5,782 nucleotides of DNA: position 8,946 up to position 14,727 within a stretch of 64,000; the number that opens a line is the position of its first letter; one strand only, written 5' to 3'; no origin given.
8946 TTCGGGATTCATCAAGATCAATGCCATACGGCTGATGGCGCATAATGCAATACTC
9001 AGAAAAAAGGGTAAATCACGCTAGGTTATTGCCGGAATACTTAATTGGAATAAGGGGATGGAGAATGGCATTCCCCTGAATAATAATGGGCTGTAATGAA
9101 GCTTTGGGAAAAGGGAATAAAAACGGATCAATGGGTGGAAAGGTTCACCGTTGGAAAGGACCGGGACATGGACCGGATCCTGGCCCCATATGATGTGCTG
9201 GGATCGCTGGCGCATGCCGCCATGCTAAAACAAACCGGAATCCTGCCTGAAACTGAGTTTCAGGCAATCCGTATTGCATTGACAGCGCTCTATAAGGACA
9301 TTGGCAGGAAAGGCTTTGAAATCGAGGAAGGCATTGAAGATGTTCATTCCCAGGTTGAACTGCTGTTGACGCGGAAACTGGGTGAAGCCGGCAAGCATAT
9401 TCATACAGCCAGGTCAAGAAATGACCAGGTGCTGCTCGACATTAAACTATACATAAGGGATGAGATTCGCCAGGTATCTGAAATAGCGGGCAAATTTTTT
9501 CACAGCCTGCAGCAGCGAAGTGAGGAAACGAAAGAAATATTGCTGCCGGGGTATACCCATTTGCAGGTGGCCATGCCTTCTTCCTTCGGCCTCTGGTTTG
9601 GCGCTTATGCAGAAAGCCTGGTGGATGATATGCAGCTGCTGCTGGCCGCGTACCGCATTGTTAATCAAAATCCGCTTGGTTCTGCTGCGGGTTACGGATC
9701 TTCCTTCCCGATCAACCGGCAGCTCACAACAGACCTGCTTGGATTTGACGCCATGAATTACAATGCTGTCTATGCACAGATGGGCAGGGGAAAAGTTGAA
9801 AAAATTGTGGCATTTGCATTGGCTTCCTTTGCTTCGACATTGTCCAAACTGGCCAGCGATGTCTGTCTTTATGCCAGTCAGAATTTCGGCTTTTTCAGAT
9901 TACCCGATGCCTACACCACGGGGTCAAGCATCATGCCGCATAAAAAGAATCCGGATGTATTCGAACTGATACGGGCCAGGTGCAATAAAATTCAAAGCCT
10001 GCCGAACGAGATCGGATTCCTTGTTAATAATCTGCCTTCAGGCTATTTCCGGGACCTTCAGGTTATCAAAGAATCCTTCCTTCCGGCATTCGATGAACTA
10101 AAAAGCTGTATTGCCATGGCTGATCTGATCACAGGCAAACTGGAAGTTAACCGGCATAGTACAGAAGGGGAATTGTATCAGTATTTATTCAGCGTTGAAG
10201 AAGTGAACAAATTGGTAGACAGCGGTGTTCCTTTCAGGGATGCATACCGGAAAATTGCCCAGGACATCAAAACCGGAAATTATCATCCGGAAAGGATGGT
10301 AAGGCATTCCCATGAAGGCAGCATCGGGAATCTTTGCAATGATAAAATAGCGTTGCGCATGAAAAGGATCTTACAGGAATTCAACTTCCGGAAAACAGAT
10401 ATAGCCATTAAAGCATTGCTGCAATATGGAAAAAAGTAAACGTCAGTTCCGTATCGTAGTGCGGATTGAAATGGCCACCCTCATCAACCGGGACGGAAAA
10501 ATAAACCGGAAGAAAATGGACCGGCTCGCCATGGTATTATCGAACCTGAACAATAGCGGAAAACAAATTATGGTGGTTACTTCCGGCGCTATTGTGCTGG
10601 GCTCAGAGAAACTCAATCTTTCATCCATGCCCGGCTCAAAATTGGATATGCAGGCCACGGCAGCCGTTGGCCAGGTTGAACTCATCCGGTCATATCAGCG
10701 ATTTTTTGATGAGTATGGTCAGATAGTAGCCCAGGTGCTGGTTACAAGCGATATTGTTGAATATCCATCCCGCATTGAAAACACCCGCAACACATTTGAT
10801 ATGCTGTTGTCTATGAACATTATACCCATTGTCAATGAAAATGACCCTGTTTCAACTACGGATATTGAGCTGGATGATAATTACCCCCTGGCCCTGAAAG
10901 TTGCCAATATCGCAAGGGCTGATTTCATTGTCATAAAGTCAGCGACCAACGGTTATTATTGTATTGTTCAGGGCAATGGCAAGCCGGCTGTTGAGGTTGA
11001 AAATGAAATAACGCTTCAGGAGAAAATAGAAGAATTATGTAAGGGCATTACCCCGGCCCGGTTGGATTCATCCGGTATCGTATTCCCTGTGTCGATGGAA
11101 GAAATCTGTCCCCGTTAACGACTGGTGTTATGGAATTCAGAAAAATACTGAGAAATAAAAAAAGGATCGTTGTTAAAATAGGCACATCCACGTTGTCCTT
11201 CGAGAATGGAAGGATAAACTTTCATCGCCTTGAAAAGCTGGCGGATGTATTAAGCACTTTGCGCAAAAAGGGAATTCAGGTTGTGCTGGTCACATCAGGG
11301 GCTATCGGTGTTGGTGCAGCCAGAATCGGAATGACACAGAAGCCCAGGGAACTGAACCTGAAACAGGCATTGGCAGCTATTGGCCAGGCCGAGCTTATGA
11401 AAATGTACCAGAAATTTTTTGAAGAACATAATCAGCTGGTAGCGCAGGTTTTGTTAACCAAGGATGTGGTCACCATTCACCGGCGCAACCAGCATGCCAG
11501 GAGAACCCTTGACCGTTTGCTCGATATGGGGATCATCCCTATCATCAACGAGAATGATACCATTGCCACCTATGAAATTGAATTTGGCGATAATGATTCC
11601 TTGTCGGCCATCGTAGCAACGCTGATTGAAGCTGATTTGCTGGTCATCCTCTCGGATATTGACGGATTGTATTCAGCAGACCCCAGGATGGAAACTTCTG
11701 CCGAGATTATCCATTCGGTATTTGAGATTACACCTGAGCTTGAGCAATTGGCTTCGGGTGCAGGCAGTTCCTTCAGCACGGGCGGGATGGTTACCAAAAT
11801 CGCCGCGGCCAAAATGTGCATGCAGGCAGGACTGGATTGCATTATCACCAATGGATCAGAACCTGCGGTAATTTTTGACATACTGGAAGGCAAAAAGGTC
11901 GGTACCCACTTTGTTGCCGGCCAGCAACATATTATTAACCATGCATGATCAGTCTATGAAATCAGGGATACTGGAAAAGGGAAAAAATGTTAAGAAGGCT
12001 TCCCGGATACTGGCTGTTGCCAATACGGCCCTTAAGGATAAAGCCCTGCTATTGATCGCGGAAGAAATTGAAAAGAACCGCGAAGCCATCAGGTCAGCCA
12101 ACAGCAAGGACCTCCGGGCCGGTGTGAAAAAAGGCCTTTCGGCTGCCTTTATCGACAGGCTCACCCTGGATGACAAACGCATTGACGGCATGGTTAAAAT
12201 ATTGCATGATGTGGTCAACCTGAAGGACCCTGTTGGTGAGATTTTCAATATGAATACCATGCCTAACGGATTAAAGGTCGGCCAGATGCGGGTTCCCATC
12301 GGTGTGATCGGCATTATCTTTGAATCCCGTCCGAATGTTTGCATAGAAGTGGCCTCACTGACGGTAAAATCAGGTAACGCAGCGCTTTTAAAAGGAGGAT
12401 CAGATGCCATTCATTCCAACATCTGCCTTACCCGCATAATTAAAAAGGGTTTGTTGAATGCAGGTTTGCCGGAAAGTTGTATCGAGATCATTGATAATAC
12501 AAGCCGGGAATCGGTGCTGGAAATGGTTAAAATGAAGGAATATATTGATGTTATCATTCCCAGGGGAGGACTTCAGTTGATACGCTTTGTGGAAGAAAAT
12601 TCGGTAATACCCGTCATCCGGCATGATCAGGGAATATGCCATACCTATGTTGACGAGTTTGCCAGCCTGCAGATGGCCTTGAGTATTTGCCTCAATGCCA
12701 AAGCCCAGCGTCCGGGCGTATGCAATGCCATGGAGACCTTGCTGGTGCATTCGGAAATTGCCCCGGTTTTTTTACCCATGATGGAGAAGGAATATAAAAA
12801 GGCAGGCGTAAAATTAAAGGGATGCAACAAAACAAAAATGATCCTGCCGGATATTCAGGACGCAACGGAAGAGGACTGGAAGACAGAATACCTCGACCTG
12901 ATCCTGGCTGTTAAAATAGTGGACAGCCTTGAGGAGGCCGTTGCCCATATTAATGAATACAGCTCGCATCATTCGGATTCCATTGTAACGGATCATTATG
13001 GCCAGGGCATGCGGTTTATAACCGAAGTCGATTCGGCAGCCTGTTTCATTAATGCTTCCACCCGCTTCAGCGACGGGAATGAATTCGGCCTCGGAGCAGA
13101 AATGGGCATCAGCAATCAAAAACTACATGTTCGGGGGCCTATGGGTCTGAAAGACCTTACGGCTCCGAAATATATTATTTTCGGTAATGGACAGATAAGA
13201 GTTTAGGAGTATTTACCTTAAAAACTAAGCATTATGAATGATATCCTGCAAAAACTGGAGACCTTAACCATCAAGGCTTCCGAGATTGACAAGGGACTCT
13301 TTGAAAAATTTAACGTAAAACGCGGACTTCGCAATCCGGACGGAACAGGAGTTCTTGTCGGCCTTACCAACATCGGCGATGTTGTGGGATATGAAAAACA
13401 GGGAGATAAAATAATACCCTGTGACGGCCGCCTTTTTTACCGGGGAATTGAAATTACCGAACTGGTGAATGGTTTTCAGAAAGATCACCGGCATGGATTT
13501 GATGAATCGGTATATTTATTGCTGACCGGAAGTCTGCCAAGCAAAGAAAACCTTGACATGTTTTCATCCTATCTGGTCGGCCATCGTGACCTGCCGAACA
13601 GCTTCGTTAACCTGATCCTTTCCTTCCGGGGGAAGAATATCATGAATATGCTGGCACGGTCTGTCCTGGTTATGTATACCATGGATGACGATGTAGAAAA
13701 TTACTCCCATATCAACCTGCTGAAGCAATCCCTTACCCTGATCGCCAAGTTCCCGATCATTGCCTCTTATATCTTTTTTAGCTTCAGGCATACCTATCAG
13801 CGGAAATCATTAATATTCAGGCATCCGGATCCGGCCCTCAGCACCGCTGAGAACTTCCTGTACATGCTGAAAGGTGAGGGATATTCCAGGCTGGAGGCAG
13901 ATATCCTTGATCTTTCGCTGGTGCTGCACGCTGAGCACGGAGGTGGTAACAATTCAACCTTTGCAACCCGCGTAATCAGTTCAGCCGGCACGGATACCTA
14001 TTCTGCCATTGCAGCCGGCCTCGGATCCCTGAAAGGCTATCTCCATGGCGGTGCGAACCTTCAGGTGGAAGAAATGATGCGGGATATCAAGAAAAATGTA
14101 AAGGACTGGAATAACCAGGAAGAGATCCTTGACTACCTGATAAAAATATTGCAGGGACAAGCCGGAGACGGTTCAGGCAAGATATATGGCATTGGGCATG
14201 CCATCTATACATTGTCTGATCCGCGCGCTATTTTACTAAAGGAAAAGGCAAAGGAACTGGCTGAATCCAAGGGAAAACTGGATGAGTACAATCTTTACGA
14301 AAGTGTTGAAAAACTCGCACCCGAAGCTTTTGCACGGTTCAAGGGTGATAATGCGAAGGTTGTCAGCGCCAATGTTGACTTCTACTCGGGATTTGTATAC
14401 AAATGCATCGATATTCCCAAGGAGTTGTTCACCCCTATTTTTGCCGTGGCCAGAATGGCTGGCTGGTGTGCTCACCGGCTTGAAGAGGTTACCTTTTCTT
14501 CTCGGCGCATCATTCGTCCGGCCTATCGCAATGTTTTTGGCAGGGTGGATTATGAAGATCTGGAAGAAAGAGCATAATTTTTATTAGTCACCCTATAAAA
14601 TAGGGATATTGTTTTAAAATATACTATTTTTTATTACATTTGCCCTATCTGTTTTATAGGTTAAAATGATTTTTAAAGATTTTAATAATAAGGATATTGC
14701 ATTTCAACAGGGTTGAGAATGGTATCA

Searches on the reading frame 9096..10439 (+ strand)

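Call 70: search_protein_families(library=pfam, proteins=[window:9096-10439:+], max_evalue=0.00001)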
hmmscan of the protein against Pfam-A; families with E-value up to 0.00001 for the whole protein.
window:9096-10439:+ (447 aa): 1 family
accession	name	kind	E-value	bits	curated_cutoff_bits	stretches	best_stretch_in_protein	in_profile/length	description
PF00206.25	Lyase_1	-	3e-54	185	27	1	10-300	7-311/312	Lyase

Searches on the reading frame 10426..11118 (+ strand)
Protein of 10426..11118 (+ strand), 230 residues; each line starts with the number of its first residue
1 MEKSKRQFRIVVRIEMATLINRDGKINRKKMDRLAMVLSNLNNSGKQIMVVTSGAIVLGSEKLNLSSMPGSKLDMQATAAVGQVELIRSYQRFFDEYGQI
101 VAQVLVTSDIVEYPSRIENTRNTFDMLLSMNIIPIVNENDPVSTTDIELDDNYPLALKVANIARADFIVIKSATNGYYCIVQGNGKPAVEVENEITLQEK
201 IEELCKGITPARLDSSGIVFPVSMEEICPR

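Call 7: search_protein_families(library=pfam, proteins=[window:10426-11118:+])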
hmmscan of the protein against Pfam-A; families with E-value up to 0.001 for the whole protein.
window:10426-11118:+ (230 aa): 2 families
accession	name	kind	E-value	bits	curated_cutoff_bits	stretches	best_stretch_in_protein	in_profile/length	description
PF00696.33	AA_kinase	-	5.1e-11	43.2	24.9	1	26-176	17-177/234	Amino acid kinase family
PF14567.11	SUKH_5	-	0.0006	20.1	27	0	84-140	36-100/142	SMI1-KNR4 cell-wall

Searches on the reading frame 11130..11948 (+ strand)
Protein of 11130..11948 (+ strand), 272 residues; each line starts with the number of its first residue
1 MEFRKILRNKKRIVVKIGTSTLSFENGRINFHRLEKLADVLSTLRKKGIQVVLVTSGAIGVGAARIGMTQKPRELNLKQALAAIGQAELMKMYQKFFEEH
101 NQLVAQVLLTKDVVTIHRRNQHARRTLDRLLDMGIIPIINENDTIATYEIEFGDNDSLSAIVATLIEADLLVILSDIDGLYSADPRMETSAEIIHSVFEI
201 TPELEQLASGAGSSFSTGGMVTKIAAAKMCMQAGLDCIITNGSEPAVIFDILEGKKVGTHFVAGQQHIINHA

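Call 7: search_protein_families(library=pfam, proteins=[window:11130-11948:+])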
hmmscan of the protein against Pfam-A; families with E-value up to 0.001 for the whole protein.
window:11130-11948:+ (272 aa): 1 family
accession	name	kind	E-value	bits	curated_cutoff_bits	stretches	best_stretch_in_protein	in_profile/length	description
PF00696.33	AA_kinase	-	2.4e-45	155.5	24.9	1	11-241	1-234/234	Amino acid kinase family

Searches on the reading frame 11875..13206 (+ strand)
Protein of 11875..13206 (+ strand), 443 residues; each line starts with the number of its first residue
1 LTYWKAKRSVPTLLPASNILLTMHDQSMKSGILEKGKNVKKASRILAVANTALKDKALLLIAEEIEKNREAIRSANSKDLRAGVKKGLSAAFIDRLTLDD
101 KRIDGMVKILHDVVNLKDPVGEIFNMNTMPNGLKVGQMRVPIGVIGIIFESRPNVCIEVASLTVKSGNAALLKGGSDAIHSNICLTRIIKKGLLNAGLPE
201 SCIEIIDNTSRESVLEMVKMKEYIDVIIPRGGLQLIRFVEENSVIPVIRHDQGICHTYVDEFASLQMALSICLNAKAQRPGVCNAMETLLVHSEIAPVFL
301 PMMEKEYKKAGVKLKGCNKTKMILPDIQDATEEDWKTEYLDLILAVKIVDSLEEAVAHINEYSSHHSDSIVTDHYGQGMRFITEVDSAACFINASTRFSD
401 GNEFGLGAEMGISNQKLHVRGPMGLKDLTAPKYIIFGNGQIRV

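Call 7: search_protein_families(library=pfam, proteins=[window:11875-13206:+])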
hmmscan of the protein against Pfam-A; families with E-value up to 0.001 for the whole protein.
window:11875-13206:+ (443 aa): 1 family
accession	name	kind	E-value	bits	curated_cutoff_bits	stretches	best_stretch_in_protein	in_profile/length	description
PF00171.27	Aldedh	-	2.8e-13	49.7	23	1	103-312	90-298/461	Aldehyde dehydrogenase family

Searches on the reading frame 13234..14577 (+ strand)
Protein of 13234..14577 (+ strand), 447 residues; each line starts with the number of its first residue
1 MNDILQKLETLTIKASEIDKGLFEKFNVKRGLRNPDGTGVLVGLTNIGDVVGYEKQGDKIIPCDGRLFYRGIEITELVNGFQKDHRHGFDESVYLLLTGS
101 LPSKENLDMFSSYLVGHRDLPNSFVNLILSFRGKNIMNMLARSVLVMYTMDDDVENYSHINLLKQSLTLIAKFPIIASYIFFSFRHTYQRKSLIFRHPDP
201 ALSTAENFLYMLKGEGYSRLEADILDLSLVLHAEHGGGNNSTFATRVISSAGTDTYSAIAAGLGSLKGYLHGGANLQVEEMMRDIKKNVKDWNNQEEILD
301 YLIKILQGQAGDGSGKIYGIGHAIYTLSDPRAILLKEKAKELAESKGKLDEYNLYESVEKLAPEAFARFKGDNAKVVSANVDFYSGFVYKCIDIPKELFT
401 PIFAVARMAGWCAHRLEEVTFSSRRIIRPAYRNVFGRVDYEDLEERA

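Call 7: search_protein_families(library=pfam, proteins=[window:13234-14577:+])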
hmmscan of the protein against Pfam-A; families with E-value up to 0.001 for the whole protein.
window:13234-14577:+ (447 aa): 1 family
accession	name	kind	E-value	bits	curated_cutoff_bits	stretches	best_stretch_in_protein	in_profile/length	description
PF00285.26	Citrate_synt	-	7e-110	367.9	27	1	38-430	3-357/357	Citrate synthase, C-terminal domain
